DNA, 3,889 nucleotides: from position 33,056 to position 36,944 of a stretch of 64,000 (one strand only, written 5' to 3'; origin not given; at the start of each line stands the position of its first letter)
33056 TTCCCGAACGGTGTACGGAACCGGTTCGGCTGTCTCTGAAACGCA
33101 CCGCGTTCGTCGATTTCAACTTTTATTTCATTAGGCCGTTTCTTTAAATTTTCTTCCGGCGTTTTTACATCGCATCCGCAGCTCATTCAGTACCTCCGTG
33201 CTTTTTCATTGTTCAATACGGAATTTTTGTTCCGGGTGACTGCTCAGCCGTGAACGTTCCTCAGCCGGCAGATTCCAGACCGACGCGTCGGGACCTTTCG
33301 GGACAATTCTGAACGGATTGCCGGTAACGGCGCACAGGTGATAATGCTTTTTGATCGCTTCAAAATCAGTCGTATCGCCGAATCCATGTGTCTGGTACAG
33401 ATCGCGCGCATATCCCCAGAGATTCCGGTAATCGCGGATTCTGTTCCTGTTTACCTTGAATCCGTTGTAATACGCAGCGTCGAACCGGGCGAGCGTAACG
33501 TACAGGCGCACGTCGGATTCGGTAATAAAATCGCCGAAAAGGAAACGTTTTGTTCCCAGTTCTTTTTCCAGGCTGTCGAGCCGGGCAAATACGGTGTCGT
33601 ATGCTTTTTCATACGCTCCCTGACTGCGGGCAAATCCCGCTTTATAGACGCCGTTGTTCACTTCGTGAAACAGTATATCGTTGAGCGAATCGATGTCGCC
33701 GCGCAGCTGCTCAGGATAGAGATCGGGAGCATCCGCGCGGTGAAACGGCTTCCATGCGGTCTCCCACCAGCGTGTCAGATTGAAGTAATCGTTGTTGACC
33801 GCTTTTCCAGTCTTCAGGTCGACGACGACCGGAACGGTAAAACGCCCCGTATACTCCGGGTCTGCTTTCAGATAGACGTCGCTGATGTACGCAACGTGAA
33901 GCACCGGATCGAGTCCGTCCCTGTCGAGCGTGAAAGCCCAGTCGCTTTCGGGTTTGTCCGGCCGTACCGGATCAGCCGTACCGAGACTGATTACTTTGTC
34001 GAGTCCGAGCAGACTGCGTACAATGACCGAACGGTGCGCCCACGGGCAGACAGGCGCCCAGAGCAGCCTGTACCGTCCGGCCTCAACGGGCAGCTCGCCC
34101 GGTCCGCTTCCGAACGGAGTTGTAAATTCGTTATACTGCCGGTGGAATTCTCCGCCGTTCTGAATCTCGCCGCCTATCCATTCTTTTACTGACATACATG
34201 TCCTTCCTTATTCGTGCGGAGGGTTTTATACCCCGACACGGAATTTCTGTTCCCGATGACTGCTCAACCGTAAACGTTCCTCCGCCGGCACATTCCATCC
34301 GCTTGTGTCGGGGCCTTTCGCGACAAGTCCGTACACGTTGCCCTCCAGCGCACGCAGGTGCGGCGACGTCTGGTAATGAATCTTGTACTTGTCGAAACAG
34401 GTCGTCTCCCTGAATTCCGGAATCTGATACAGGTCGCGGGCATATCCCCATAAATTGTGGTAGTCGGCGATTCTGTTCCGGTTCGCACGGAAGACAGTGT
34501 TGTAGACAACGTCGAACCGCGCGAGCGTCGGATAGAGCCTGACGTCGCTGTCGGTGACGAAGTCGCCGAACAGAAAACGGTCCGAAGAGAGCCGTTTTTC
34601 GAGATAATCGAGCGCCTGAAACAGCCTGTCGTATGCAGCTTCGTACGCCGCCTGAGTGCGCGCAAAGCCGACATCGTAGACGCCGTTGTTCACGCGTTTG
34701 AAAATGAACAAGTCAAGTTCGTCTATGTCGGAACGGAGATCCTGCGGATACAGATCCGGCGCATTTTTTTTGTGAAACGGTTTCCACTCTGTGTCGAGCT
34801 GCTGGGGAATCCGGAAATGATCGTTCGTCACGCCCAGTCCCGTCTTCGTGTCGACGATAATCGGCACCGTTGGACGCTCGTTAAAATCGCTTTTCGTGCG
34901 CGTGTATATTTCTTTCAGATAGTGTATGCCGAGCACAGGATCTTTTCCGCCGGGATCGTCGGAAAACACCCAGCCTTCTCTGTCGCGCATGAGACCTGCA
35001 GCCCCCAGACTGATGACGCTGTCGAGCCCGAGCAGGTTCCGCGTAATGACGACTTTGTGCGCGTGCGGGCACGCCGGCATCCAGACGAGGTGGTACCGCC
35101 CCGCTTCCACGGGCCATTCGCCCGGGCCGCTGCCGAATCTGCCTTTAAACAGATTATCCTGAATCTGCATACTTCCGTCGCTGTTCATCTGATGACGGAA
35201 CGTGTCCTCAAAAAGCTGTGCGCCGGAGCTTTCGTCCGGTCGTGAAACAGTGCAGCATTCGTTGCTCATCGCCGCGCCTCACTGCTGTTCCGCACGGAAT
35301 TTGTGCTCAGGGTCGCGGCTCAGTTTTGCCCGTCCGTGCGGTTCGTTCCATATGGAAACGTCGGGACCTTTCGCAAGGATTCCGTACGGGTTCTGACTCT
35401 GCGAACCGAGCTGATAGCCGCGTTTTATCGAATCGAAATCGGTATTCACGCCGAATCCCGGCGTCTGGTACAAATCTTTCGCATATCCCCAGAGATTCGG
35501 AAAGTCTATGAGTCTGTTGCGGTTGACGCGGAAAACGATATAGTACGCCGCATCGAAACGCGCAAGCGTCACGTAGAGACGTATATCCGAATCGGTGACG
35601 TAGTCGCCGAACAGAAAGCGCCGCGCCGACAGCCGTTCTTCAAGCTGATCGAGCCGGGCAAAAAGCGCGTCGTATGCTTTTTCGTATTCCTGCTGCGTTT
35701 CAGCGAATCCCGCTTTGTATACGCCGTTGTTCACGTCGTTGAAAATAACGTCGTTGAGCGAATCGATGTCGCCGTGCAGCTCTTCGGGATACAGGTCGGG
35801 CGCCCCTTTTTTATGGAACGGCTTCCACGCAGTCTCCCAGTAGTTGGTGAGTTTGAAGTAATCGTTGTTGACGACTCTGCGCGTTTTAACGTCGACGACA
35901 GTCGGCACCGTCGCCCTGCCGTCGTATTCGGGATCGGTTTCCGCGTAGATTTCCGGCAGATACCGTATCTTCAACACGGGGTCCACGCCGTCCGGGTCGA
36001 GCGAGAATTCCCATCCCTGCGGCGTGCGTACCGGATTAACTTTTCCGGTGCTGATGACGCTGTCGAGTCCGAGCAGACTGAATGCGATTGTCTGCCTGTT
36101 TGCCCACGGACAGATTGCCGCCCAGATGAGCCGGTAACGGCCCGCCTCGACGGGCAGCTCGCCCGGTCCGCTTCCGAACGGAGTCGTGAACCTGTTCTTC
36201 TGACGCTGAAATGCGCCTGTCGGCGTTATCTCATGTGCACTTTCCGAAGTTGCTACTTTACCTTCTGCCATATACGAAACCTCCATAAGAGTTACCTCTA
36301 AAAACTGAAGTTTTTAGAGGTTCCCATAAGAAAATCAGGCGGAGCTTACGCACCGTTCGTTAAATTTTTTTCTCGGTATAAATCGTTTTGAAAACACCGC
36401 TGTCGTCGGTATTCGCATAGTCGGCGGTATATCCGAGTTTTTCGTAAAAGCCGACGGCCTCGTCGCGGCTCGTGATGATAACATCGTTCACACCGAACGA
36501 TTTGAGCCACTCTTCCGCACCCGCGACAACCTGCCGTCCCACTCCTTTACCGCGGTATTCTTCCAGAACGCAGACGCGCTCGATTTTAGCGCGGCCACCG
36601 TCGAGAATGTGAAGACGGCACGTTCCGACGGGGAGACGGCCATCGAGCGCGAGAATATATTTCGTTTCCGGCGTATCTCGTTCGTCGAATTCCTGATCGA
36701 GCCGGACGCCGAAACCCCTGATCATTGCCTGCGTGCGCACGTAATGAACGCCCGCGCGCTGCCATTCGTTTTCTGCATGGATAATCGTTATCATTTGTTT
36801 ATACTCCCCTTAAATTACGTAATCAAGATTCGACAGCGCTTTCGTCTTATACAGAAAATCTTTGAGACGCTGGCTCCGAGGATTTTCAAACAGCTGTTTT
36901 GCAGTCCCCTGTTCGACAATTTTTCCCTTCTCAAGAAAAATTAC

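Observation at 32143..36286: Four tandem Xi-class GST / glutathionyl-hydroquinone reductase paralogs with diversified active-site boxes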

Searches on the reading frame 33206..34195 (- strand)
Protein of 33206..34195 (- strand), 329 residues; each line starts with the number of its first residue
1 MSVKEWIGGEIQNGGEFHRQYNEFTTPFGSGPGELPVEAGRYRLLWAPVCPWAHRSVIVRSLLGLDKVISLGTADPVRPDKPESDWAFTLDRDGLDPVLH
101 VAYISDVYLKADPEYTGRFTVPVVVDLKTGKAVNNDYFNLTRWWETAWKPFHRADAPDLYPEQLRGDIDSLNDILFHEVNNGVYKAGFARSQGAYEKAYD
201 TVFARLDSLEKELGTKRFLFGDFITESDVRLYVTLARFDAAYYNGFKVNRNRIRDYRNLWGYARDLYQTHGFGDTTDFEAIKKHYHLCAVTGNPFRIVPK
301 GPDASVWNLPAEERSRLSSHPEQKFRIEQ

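Call 3: search_protein_families(library=pfam, proteins=[window:33206-34195:-], max_evalue=0.01)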
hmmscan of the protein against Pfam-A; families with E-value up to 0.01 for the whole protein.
window:33206-34195:- (329 aa): 4 families
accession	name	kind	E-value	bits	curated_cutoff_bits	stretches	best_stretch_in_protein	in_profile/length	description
PF13410.11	GST_C_2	-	1.1e-11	45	24.9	1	193-263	2-67/69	Glutathione S-transferase, C-terminal domain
PF13409.12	GST_N_2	-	1.2e-05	26.2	25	1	49-145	1-68/70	Glutathione S-transferase, N-terminal domain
PF17171.9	GST_C_6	-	0.00053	20.1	28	1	206-263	5-61/64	Glutathione S-transferase, C-terminal domain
PF00043.30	GST_C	-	0.0036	17.9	20.7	0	184-236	13-65/93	Glutathione S-transferase, C-terminal domain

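Call 4: search_protein_families(library=ncbifam, proteins=[window:33206-34195:-], max_evalue=0.01)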
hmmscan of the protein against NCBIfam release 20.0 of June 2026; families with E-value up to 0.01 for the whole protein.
window:33206-34195:- (329 aa): 1 family
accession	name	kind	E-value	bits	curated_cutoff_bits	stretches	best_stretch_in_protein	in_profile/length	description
NF049950.1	IsopEpoxGlthnTfaseIsoI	equivalog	0.0025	17.4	300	1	177-264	147-230/238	iIsoprene-epoxide--glutathione S-transferase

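Call 6: search_solved_structures(query=window:33206-34195:-, show_alignments=2)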
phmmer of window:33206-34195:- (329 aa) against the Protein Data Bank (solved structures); distinct sequences matched with E-value up to 0.001: 11.
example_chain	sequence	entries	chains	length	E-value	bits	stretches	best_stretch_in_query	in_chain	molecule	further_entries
4pts_A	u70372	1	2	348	3.5e-93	315.7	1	8-319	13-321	glutathione S-transferase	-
3m1g_A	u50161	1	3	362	1.7e-89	303.6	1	31-318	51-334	Putative glutathione S-transferase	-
6gzf_A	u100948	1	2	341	2.8e-64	220.7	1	14-309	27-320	Glutathione S-transferase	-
3r3e_A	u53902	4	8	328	2.3e-63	217.7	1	8-302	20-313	Uncharacterized protein yqjG | protein yqjG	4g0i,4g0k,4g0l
6gc9_A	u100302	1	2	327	7e-63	216.1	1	14-306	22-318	Glutathione transferase Xi 1 from Trametes versicolor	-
6gca_A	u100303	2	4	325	3.5e-62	213.8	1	12-306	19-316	Glutathione transferase Xi 3 from Trametes versicolor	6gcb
3ppu_A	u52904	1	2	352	5.8e-62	213.1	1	13-307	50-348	Glutathione-S-transferase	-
6gcc_A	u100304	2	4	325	9.7e-61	209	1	12-306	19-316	Glutathione transferase Xi 3 mutant C56S | Glutathione transferase Xi 3 C56S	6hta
4uss_A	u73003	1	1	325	2.5e-60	207.7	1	11-318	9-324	GLUTATHIONYL HYDROQUINONE REDUCTASE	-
4fqu_A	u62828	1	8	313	8.5e-53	182.9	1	12-304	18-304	Putative glutathione transferase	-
5lkb_A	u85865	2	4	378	3.6e-44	154.5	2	97-306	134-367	Glutathione S-transferase omega-like 2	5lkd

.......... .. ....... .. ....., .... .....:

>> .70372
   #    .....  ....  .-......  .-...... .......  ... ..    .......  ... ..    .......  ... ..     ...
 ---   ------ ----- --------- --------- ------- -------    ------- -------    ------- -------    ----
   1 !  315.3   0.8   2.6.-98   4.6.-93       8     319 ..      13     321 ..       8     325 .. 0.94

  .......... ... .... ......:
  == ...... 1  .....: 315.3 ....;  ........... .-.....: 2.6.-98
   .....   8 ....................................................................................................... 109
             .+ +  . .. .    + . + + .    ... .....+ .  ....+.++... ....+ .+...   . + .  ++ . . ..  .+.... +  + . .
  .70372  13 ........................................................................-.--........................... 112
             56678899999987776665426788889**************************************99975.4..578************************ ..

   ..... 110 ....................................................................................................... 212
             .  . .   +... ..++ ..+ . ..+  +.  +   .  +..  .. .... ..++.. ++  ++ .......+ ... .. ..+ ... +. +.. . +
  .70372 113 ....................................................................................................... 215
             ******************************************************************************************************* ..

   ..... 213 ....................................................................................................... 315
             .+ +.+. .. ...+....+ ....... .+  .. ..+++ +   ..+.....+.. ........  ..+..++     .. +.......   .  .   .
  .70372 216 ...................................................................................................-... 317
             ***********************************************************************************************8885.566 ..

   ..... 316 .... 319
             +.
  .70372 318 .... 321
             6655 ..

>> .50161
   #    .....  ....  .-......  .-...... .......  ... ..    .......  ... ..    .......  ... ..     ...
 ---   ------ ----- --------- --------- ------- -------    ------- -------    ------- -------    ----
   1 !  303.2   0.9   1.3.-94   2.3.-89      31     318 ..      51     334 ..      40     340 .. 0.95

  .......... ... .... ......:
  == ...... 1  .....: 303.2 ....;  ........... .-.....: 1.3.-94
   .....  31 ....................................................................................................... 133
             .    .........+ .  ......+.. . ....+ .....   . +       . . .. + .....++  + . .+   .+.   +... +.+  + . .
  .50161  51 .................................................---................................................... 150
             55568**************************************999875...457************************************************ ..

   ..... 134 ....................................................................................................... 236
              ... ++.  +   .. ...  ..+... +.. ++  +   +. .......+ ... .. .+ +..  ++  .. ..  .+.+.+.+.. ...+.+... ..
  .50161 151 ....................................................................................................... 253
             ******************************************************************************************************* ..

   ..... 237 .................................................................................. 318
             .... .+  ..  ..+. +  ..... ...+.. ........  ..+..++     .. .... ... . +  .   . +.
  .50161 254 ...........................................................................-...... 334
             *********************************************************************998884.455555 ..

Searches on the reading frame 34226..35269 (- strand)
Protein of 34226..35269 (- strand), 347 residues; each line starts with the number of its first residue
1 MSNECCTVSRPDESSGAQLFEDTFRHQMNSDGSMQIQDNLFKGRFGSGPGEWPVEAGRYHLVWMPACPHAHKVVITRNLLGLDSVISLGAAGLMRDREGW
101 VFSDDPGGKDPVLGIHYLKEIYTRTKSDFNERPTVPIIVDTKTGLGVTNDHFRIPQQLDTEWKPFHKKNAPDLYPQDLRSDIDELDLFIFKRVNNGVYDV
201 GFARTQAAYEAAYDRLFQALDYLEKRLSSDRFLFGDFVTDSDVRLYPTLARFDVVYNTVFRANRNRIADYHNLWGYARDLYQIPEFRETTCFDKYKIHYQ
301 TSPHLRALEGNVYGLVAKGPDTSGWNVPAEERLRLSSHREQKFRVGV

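Call 3: search_protein_families(library=pfam, proteins=[window:34226-35269:-], max_evalue=0.01)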
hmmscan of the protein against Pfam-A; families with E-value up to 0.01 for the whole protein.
window:34226-35269:- (347 aa): 4 families
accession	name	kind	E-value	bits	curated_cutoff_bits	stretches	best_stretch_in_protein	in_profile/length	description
PF13410.11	GST_C_2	-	4.1e-12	46.5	24.9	1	206-276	1-66/69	Glutathione S-transferase, C-terminal domain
PF13409.12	GST_N_2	-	8.8e-05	23.5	25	1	66-140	1-51/70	Glutathione S-transferase, N-terminal domain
PF00043.30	GST_C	-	0.0017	19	20.7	1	203-253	18-68/93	Glutathione S-transferase, C-terminal domain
PF17171.9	GST_C_6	-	0.004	17.3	28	1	219-277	4-61/64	Glutathione S-transferase, C-terminal domain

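Call 4: search_protein_families(library=ncbifam, proteins=[window:34226-35269:-], max_evalue=0.01)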
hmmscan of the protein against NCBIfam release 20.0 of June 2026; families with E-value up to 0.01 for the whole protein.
window:34226-35269:- (347 aa): 0 families

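Call 79: find_homologous_proteins(query=window:34226-35269:-, max_evalue=1e-60)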
Query window:34226-35269:- (347 aa): 5354 proteins with E <= 1e-60 among 8000 candidates; the best 120 are listed.
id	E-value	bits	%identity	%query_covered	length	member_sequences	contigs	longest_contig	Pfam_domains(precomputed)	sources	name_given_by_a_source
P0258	3.2e-242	821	100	100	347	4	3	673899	PF13410.12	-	-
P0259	1.9e-196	670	83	99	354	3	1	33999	PF13410.12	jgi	jgi:glutathionyl-hydroquinone reductase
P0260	9.1e-169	579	75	95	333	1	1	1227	PF13410.12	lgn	-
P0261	1.2e-165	569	72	96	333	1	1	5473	PF13410.12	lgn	-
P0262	7.0e-158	543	71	95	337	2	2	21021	PF13410.12,PF17171.10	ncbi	-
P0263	5.5e-157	540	69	96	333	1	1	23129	PF13410.12,PF00043.31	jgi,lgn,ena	-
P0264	1.1e-152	526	71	89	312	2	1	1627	PF13410.12,PF00043.31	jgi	-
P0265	4.4e-151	521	65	94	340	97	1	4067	PF13410.12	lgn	-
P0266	6.1e-149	514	65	95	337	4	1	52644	PF13410.12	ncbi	-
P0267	2.8e-148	512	65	96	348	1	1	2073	PF13410.12,PF00043.31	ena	-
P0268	1.1e-146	507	63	95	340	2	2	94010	PF13410.12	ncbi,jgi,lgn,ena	jgi:putative glutathione S-transferase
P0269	8.7e-146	504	63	95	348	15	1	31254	PF13410.12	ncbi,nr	ncbi:MAG: glutathione S-transferase family protein [Paenibacillaceae bacterium]|nr:glutathione S-tra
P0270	2.5e-145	502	56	96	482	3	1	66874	PF14497.12,PF13410.12,PF17171.10,PF00043.31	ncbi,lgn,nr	ncbi:MAG: glutathione S-transferase C-terminal domain-containing protein [Eubacteriales bacterium]|n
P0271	3.8e-145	502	63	95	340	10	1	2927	PF13410.12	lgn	-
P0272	4.5e-145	501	63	97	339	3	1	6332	PF13410.12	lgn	-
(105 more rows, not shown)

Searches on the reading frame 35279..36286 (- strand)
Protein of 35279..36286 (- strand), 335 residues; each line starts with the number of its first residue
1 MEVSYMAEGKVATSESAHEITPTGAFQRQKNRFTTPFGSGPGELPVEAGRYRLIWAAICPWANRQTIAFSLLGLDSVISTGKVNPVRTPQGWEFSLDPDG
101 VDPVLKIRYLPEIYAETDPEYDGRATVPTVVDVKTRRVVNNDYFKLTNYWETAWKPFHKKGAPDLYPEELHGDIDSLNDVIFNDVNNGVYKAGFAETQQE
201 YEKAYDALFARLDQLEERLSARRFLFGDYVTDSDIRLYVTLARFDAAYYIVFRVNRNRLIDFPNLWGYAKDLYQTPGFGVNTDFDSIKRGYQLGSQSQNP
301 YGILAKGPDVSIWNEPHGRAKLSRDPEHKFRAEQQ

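Call 3: search_protein_families(library=pfam, proteins=[window:35279-36286:-], max_evalue=0.01)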
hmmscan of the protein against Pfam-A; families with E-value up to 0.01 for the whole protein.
window:35279-36286:- (335 aa): 3 families
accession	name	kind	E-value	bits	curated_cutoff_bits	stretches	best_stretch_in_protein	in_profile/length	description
PF13410.11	GST_C_2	-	6.5e-11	42.6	24.9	1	198-269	1-67/69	Glutathione S-transferase, C-terminal domain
PF00043.30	GST_C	-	0.00021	21.9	20.7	1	194-274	17-91/93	Glutathione S-transferase, C-terminal domain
PF13409.12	GST_N_2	-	0.0015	19.6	25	1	58-143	1-60/70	Glutathione S-transferase, N-terminal domain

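Call 4: search_protein_families(library=ncbifam, proteins=[window:35279-36286:-], max_evalue=0.01)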
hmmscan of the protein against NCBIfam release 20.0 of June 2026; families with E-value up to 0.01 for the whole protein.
window:35279-36286:- (335 aa): 0 families

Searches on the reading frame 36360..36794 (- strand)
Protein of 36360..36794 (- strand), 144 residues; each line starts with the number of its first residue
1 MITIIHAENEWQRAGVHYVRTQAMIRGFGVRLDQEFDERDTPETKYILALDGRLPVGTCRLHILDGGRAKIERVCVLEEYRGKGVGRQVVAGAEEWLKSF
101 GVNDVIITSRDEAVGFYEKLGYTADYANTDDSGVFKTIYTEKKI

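Call 7: search_protein_families(library=pfam, proteins=[window:36360-36794:-])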
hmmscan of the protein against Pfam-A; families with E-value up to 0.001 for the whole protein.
window:36360-36794:- (144 aa): 5 families
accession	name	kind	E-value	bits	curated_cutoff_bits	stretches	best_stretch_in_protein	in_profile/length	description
PF00583.31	Acetyltransf_1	-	1.1e-17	64.7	20.7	1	35-122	25-116/116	Acetyltransferase (GNAT) family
PF13508.13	Acetyltransf_7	-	1.8e-14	54.3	27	1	45-123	4-83/84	Acetyltransferase (GNAT) domain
PF13673.13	Acetyltransf_10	-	7.2e-13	49.1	23.6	1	35-134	21-119/128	Acetyltransferase (GNAT) domain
PF08445.16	FR47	-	1.3e-05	25.5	22.1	1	70-125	23-80/86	FR47-like protein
PF21926.2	FeeM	-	0.00075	19.8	27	0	73-121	85-134/158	N-acyl amino acid synthase FeeM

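Call 28: search_protein_families(library=ncbifam, proteins=[window:36360-36794:-], max_evalue=0.00001)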
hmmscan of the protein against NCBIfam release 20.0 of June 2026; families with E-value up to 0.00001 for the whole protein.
window:36360-36794:- (144 aa): 3 families
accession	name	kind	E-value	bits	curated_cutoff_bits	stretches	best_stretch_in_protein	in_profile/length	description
NF002959.0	PRK03624.1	equivalog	2.5e-09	37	124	1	56-125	61-132/147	GNAT family acetyltransferase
NF005840.0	PRK07757.1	equivalog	1.2e-08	35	154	1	46-123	44-119/153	N-acetyltransferase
TIGR01575.1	rimI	equivalog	3e-06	27.4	86.4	1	40-123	28-113/132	ribosomal protein S18-alanine N-acetyltransferase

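Call 29: search_solved_structures(query=window:36360-36794:-, max_evalue=0.01)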
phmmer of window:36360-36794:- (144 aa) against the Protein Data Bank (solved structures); distinct sequences matched with E-value up to 0.01: 15.
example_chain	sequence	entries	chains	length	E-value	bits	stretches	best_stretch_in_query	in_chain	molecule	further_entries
1q2y_A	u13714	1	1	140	4.5e-17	65.4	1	5-123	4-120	similar to hypothetical proteins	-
3efa_A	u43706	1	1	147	3.8e-15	59.2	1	4-134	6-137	Putative Acetyltransferase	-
5jph_A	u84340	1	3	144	1.6e-12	50.6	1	14-123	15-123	Acetyltransferase SACOL1063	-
5jq4_A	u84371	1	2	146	1.7e-12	50.6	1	14-123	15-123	Acetyltransferase SACOL1063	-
3fb3_A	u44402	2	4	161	9.4e-06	28.7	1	65-124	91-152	N-acetyltransferase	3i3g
7l1k_A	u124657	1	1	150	0.00014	24.9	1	42-123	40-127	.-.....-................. 30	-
1z4e_A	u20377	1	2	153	0.0003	23.9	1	64-126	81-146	transcriptional regulator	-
3pp9_A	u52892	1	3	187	0.00034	23.7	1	66-123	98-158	Putative streptothricin acetyltransferase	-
6nas_N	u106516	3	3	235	0.0014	21.7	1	57-123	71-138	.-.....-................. 80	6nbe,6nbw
2bsw_A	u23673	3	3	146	0.0014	21.6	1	70-125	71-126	GLYPHOSATE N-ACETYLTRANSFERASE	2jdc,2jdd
3t90_A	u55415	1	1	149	0.0015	21.6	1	66-123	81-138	Glucose-6-phosphate acetyltransferase 1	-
3cxp_A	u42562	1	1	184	0.0019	21.3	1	67-127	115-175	Glucosamine 6-phosphate N-acetyltransferase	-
1vkc_A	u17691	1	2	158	0.0025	20.8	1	71-124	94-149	putative acetyl transferase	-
2huz_A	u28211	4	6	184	0.0025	20.8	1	67-127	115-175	Glucosamine 6-phosphate N-acetyltransferase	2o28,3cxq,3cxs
2dxq_A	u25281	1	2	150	0.0057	19.7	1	51-124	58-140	Acetyltransferase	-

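Call 71: find_homologous_proteins(query=window:36360-36794:-, max_evalue=1e-10)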
Query window:36360-36794:- (144 aa): 316 proteins with E <= 1e-10 among 333 candidates; the best 120 are listed.
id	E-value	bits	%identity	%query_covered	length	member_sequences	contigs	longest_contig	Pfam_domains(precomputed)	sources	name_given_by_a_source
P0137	4.8e-90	317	97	100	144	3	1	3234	PF13673.14,PF13508.14,PF08445.17,PF00583.32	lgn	-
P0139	6.6e-78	277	85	100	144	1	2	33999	PF13673.14,PF13508.14,PF00583.32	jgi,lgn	jgi:GNAT superfamily N-acetyltransferase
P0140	4.0e-59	216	65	100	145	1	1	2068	PF13673.14,PF13508.14,PF00583.32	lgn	-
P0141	2.0e-55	204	63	100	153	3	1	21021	PF13673.14,PF13508.14,PF00583.32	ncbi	-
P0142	3.1e-55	204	65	98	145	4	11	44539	PF13673.14,PF13508.14,PF08445.17,PF14542.13,PF00583.32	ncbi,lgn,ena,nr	ncbi:MAG: GNAT family N-acetyltransferase [Lachnospiraceae bacterium]|nr:GNAT family N-acetyltransfe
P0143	3.8e-54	200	63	99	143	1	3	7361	PF13673.14,PF13508.14,PF23209.2,PF00583.32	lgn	-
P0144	5.3e-54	200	62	98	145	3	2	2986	PF13673.14,PF13508.14,PF00583.32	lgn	-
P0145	2.2e-53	198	63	97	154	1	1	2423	PF13673.14,PF13508.14,PF23209.2,PF00583.32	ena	-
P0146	2.7e-53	198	59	99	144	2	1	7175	PF13673.14,PF13508.14,PF08445.17,PF23209.2,PF00583.32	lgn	-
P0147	2.7e-53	198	62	98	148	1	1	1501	PF13673.14,PF13508.14,PF00583.32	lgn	-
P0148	3.6e-53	197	63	99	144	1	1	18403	PF13673.14,PF13508.14,PF08445.17,PF23209.2,PF14542.13,PF00583.32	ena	-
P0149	4.0e-53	197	63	100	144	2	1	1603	PF13673.14,PF13508.14,PF00583.32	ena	-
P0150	5.0e-53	197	60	98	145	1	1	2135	PF13673.14,PF13508.14,PF00583.32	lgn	-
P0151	6.3e-53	196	63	99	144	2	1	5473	PF13673.14,PF13508.14,PF08445.17,PF23209.2,PF00583.32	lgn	-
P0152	1.3e-52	195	62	98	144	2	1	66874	PF13673.14,PF13508.14,PF08445.17,PF00583.32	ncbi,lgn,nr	ncbi:MAG: GNAT family N-acetyltransferase [Eubacteriales bacterium]|nr:GNAT family N-acetyltransfera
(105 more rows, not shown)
